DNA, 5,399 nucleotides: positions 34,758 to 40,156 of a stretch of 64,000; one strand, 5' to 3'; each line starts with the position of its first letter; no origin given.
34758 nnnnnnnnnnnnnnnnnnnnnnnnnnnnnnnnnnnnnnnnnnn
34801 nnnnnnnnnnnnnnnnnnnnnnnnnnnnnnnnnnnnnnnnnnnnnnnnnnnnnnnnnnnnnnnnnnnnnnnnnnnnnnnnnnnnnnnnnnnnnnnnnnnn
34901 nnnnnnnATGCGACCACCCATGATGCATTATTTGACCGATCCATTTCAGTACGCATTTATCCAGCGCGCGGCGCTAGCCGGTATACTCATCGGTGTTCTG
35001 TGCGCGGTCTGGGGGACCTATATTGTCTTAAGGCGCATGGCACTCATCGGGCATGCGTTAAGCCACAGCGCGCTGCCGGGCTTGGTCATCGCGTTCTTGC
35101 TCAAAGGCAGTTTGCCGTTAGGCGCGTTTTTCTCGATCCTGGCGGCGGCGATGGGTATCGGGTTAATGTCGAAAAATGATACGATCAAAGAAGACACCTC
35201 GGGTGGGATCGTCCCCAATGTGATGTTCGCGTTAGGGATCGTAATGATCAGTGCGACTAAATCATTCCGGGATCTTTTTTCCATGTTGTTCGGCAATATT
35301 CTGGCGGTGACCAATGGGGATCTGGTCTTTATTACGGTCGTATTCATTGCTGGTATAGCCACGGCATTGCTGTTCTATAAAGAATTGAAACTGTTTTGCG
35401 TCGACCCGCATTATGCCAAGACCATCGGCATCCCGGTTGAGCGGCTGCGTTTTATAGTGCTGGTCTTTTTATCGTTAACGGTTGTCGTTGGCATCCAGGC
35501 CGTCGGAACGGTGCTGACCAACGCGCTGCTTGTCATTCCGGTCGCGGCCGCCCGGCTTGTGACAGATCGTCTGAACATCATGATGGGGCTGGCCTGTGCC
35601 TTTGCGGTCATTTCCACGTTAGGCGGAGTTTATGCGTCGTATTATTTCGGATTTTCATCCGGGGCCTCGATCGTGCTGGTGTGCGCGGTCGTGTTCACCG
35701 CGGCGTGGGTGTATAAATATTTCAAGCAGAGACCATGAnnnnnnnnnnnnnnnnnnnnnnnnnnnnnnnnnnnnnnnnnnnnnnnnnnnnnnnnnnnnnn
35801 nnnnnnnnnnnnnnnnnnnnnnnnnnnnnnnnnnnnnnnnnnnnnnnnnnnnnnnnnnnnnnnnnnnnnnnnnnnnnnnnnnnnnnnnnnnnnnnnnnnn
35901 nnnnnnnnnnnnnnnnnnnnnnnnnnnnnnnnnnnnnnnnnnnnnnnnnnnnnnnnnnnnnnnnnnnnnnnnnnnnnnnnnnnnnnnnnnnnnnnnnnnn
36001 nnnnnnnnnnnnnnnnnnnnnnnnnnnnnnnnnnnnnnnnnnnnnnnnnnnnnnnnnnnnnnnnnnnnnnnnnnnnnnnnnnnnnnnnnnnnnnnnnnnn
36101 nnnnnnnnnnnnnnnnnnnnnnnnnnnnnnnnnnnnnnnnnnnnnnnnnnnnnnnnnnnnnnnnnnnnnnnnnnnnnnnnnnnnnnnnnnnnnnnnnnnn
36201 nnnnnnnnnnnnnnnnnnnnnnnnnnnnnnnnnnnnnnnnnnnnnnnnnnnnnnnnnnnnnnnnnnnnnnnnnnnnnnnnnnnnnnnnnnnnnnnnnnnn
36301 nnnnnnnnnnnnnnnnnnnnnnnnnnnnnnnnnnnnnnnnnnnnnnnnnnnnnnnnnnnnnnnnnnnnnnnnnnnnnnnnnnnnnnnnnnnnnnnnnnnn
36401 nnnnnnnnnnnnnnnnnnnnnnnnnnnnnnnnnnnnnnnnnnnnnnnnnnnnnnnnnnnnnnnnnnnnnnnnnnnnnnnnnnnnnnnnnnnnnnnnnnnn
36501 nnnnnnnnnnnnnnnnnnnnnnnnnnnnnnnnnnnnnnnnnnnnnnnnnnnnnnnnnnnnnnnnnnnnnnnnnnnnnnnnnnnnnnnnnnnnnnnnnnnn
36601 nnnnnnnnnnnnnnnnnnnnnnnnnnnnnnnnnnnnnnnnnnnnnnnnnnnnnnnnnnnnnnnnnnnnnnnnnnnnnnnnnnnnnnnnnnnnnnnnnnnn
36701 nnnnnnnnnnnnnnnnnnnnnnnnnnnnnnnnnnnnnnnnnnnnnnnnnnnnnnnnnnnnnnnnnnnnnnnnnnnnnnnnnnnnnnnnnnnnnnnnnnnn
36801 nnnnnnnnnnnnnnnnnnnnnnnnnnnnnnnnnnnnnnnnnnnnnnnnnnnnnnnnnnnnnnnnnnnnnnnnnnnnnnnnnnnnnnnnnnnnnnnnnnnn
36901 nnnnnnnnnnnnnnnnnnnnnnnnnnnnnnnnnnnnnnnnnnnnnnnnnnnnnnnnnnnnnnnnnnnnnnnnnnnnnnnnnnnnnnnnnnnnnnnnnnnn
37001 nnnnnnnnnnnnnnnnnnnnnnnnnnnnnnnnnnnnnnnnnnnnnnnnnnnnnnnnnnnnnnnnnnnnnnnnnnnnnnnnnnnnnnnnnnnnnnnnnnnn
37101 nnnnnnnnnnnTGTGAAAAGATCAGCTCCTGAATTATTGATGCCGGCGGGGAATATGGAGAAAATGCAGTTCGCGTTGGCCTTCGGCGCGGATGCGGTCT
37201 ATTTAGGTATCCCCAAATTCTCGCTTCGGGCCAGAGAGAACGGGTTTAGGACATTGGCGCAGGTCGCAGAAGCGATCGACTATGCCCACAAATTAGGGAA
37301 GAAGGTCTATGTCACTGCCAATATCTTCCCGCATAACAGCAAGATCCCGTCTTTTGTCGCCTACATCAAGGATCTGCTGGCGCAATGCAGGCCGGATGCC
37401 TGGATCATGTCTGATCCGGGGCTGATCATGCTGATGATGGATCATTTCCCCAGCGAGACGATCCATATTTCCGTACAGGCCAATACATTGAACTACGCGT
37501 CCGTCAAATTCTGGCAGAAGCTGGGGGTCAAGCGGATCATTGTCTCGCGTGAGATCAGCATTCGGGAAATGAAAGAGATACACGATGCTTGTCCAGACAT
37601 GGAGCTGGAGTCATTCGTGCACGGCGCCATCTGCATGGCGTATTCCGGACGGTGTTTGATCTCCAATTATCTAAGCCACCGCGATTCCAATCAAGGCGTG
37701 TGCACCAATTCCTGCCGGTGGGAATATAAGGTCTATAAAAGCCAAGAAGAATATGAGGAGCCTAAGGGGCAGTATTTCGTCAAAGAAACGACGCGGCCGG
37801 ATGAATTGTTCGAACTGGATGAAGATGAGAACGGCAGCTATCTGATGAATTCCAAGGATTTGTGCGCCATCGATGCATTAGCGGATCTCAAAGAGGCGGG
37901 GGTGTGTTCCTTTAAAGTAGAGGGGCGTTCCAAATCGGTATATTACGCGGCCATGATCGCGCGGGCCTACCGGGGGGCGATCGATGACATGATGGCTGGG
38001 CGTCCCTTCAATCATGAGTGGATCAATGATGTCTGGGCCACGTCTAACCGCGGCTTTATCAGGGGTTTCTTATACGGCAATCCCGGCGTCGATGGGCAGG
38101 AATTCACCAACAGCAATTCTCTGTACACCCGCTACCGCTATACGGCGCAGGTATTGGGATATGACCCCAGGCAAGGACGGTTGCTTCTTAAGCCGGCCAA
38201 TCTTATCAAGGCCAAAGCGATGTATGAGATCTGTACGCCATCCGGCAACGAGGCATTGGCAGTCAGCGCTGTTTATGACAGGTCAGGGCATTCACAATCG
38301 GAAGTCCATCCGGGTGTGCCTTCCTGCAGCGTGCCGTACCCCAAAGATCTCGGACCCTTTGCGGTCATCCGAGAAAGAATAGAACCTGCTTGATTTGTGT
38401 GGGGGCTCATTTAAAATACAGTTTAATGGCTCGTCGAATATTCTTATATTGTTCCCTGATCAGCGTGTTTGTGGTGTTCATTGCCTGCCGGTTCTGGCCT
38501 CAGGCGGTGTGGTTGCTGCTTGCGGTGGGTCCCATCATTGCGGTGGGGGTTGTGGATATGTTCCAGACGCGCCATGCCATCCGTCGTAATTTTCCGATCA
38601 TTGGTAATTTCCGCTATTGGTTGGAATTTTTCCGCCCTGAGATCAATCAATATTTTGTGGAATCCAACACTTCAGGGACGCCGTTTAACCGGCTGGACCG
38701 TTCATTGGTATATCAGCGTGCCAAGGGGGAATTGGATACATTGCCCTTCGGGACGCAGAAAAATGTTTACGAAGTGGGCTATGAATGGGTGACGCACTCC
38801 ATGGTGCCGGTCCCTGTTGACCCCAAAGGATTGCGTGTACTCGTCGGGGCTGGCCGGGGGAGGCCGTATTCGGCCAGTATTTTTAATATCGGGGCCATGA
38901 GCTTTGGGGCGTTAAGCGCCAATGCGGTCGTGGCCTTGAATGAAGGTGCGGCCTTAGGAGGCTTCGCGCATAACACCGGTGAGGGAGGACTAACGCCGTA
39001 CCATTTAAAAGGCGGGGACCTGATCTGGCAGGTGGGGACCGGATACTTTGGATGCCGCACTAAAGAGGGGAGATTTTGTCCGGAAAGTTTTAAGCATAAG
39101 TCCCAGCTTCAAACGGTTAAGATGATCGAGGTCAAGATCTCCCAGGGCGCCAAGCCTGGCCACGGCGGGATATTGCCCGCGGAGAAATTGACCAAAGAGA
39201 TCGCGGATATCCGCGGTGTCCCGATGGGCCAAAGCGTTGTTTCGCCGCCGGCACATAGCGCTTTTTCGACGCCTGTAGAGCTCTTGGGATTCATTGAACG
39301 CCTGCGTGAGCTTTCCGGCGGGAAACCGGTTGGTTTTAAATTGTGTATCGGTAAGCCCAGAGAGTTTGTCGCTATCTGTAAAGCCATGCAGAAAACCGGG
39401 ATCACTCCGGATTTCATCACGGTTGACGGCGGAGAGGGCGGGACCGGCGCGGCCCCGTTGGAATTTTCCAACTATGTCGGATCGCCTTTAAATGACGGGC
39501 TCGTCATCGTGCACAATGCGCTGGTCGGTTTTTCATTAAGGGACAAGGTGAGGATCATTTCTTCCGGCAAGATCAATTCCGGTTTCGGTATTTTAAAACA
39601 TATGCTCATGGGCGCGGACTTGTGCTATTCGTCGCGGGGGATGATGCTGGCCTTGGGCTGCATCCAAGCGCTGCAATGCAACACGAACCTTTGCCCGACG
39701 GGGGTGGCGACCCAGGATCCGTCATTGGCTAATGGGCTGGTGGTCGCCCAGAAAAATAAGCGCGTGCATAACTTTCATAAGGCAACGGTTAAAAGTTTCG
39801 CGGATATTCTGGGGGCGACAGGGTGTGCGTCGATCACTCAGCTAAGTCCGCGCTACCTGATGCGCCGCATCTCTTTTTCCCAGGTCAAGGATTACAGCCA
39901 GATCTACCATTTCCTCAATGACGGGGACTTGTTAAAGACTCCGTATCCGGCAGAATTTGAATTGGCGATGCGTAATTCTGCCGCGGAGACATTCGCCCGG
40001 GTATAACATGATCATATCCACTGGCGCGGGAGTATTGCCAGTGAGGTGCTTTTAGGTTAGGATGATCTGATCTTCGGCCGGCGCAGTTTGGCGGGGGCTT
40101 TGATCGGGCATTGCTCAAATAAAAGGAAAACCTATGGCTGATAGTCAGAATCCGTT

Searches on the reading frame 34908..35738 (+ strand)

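Call 27: search_protein_families(library=pfam, proteins=[window:34908-35738:+], max_evalue=0.001)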
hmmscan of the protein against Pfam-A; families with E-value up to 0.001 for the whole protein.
window:34908-35738:+ (276 aa): 2 families
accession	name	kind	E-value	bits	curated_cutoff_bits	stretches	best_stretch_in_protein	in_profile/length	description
PF00950.22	ABC-3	-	3.9e-72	243.3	20.1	1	14-268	1-256/258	ABC 3 transport family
PF01032.23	FecCD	-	1.1e-08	34.9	26.5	1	58-261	86-299/311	FecCD transport family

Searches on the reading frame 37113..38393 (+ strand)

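Call 3: search_protein_families(library=pfam, proteins=[window:37113-38393:+], max_evalue=0.01)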
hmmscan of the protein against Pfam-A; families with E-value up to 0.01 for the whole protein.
window:37113-38393:+ (426 aa): 2 families
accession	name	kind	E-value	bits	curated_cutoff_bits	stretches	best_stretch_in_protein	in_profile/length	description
PF01136.24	Peptidase_U32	-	6.4e-82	274.8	22.4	1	82-325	5-232/233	Peptidase family U32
PF16325.11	Peptidase_U32_C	-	0.0022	18.5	28.2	1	340-420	2-83/83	Peptidase family U32 C-terminal domain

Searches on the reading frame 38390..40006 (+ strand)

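Call 3: search_protein_families(library=pfam, proteins=[window:38390-40006:+], max_evalue=0.01)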
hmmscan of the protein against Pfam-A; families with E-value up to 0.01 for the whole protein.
window:38390-40006:+ (538 aa): 1 family
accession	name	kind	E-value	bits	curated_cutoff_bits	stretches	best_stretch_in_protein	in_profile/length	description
PF01645.23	Glu_synthase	-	5e-87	292.9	20.4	1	164-478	68-367/369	Conserved region in glutamate synthase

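Call 50: search_protein_families(library=ncbifam, proteins=[window:38390-40006:+], max_evalue=0.00001)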
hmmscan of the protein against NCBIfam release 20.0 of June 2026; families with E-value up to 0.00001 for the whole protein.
window:38390-40006:+ (538 aa): 1 family
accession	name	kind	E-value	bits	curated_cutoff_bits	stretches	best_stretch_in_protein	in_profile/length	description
NF008730.0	PRK11750.1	equivalog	6e-46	156.4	1047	1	165-489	861-1169/1490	glutamate synthase large subunit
